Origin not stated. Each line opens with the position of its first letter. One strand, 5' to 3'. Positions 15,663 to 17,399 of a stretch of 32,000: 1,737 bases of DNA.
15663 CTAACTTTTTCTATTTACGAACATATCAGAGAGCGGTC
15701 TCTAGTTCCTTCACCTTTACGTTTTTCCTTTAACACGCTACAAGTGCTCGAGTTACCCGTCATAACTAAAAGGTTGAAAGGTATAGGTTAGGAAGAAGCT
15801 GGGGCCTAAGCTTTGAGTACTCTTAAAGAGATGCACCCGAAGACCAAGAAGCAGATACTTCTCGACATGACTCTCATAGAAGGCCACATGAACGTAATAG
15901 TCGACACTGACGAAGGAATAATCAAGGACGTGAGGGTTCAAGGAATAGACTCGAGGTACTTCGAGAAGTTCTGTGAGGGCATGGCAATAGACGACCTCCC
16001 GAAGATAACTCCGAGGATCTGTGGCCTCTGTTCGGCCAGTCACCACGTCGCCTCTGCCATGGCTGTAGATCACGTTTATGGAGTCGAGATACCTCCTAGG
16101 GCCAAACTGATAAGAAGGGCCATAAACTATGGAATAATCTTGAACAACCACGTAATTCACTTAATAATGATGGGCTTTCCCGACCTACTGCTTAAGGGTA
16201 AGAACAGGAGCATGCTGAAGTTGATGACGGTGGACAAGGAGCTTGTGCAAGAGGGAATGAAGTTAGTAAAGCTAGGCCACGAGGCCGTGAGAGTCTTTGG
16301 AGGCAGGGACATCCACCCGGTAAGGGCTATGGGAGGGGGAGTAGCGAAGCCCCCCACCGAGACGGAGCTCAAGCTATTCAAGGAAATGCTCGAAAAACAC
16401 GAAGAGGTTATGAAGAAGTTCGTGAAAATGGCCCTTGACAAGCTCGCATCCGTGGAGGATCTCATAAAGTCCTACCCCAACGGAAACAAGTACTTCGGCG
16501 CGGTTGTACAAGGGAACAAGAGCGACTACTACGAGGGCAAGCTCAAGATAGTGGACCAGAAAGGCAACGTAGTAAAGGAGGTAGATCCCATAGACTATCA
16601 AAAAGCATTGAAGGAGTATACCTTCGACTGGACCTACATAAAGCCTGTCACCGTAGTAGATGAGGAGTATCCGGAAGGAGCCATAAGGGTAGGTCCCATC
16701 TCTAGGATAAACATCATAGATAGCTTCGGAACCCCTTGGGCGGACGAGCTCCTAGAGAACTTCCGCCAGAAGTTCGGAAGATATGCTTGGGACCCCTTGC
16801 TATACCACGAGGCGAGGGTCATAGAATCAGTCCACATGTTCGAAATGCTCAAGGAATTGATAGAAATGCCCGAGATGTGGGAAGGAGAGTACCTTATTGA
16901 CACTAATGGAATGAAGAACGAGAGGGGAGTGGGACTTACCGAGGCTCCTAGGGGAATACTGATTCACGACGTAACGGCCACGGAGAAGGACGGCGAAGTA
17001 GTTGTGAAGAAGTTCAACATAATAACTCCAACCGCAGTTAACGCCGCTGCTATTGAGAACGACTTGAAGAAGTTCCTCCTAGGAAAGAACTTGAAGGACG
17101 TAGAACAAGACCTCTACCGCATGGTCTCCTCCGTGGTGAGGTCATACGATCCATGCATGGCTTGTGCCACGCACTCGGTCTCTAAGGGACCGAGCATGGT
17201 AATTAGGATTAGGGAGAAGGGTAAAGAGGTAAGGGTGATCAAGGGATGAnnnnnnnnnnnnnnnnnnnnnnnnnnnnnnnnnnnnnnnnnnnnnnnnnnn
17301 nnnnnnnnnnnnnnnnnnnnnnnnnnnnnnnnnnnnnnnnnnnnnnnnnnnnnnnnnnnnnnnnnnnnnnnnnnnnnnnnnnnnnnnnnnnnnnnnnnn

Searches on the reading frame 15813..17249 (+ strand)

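Call 39: search_protein_families(library=pfam, proteins=[window:15813-17249:+], max_evalue=0.0001)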
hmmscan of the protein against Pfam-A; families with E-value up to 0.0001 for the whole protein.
window:15813-17249:+ (478 aa): 1 family
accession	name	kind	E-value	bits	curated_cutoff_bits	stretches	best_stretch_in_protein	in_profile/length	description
PF00374.24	NiFeSe_Hases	-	9.5e-33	114.3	25.8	2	285-454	328-508/508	Nickel-dependent hydrogenase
